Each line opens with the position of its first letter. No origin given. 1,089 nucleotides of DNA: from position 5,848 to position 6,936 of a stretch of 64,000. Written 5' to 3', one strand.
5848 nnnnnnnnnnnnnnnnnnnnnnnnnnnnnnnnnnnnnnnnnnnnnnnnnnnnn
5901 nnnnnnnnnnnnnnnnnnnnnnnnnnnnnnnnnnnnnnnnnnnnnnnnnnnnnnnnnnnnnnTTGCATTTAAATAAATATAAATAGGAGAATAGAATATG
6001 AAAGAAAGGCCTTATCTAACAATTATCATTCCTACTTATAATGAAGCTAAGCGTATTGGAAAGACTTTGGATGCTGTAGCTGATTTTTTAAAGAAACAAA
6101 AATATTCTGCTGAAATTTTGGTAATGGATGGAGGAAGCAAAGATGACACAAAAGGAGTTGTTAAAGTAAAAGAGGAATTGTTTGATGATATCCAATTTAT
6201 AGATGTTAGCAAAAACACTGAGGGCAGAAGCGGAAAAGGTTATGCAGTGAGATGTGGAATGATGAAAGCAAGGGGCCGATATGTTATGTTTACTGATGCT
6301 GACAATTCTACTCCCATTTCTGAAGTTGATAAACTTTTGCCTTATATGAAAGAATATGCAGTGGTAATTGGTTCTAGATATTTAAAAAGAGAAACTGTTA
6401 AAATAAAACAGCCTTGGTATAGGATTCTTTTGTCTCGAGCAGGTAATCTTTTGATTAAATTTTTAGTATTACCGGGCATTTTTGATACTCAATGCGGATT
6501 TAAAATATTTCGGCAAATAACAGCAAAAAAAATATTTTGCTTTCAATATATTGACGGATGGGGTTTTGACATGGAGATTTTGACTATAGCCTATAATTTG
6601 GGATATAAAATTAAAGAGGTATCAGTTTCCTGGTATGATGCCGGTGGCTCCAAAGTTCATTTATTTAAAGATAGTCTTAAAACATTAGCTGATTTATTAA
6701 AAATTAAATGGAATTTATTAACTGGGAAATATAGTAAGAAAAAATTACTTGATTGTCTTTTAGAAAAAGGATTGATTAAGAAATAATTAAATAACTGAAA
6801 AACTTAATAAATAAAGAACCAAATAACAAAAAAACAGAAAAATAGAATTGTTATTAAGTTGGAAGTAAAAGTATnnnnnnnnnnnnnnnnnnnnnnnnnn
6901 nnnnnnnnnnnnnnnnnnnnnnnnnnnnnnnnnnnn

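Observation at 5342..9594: GtrA - GT2 - GT39(PMT/ArnT-like) - GT2 glycosylation cassette inserted into the dnaX ... ybaB-recR neighbourhood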

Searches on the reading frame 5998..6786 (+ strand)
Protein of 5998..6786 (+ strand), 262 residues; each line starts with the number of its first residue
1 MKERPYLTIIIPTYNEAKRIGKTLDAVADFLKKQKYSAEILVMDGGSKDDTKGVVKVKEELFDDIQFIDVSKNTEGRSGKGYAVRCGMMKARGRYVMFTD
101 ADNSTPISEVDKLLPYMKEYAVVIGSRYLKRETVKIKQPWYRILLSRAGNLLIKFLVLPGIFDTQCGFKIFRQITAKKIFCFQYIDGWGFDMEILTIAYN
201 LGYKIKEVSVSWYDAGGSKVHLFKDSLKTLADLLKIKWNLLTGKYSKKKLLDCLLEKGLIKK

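Call 3: search_protein_families(library=pfam, proteins=[window:5998-6786:+])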
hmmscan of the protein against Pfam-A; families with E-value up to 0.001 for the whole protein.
window:5998-6786:+ (262 aa): 3 families
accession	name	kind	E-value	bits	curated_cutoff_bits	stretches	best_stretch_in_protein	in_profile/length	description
PF00535.33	Glycos_transf_2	-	1.4e-25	90.6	23.3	1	8-179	1-167/168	Glycosyl transferase family 2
PF10111.15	Glyco_tranf_2_2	-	1.2e-05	25.4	27.3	1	8-114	1-103/276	Glycosyltransferase like family 2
PF13641.12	Glyco_tranf_2_3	-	3.5e-05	24.4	27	1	6-133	2-129/230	Glycosyltransferase like family 2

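Call 4: search_protein_families(library=ncbifam, proteins=[window:5998-6786:+])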
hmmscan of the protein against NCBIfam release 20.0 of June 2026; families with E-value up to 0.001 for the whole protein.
window:5998-6786:+ (262 aa): 23 families
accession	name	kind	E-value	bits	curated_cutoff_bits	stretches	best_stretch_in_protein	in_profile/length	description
NF038302.1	EPS_HpsE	equivalog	4.4e-16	58.7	300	1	7-109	3-103/307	hormogonium polysaccharide biosynthesis glycosyltransferase HpsE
TIGR04182.1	glyco_TIGR04182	equivalog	9.2e-15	54.8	325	1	8-233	3-214/293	S-layer glycoprotein N-glycosyltransferase AglJ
TIGR04283.1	glyco_like_mftF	equivalog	4.9e-14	52.5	182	1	7-125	1-105/221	TIGR04283 family arsenosugar biosynthesis glycosyltransferase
NF047683.1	TeichurnBiosyTuaG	equivalog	3.2e-13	49.9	400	1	2-121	3-115/252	teichuronic acid biosynthesis protein TuaG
NF047588.1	GlcsyltransPgfSStrep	equivalog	4.1e-13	49.2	500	1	7-133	3-127/308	glycosyltransferase PgfS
TIGR03937.1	PgaC_IcaA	equivalog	4.9e-12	45.5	422.3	1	2-103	42-136/407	poly-beta-1,6-N-acetyl-D-glucosamine synthase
NF041875.1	EPS_EpsD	equivalog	1.4e-11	44.4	370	1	7-113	1-100/325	exopolysaccharide biosynthesis glycosyltransferase EpsD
NF007482.0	PRK10073.1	equivalog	4.3e-11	42.4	423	1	2-105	3-98/334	glycosyltransferase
NF010496.0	PRK13915.1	equivalog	7e-11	41.7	262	1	4-107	30-131/307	glucosyl-3-phosphoglycerate synthase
NF007986.1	PRK10714.1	equivalog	2.8e-10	39.7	529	1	7-174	8-167/316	undecaprenyl-phosphate 4-deoxy-4-formamido-L-arabinose transferase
TIGR03469.1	HpnB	hypoth_equivalog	4.1e-10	39.2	379.25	1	4-128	43-171/386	hopene-associated glycosyltransferase HpnB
NF050050.1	ProtGlycPglI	equivalog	1.5e-09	37.7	500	1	5-133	2-125/306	GalNAc(5)-diNAcBac-PP-undecaprenol beta-1,3-glucosyltransferase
NF041391.1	DPhHxTase_Halo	equivalog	1.7e-09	37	375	1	13-219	3-191/213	dolichyl-phosphate hexose transferase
NF058614.1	PPMAGASynPpgS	equivalog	4e-09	36.2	370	1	9-210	4-194/226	polyprenyl-phospho-N-acetylgalactosaminyl synthase PpgS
TIGR03111.1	glyc2_xrt_Gpos1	hypoth_equivalog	3.8e-08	32.6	363.95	1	2-106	46-145/439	TIGR03111 family XrtG-associated glycosyltransferase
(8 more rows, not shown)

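Call 33: search_solved_structures(query=window:5998-6783:+, max_evalue=0.001)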
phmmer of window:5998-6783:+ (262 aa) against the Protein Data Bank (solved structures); distinct sequences matched with E-value up to 0.001: 21.
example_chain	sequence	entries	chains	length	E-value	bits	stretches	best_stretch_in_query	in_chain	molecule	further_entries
5mlz_A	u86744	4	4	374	6.5e-10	42.3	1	7-171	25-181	Dolichol monophosphate mannose synthase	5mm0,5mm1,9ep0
6yv7_B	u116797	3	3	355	1.4e-09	41.2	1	4-107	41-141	Glycosyl transferase, family 2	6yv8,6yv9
6yv7_A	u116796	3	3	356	1.4e-09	41.2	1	4-107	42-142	Glycosyl transferase, family 2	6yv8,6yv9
2z87_A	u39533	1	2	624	2.3e-09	40.5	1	7-104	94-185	Chondroitin synthase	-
2z86_A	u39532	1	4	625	2.4e-09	40.5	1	7-104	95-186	Chondroitin synthase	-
7on7_A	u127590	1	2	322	3.5e-06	30.1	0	72-123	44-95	SAKe6BE-L2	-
9hwj_A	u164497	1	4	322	5.6e-06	29.4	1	7-181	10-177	Undecaprenyl-phosphate 4-deoxy-4-formamido-L-arabinose transferase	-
6p61_A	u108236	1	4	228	5.8e-06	29.4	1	1-129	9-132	Glycosyltransferase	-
9bhc_C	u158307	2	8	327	7.5e-06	29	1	7-173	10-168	Undecaprenyl-phosphate 4-deoxy-4-formamido-L-arabinose transferase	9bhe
8vxh_A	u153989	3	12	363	9.7e-06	28.6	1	7-173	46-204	Undecaprenyl-phosphate 4-deoxy-4-formamido-L-arabinose transferase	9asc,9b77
5ekp_C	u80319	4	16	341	1.3e-05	28.3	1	7-144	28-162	Uncharacterized glycosyltransferase sll0501 | Glycosyltransferase sll0501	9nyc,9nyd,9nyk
5eke_A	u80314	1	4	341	1.3e-05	28.2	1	7-144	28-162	Uncharacterized glycosyltransferase sll0501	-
9nye_A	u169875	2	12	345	1.3e-05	28.2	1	7-144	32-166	Glycosyltransferase sll0501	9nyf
9omm_A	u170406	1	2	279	0.00018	24.5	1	7-65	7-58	Glycosyltransferase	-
9omh_A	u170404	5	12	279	0.00018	24.5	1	7-65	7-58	Glycosyltransferase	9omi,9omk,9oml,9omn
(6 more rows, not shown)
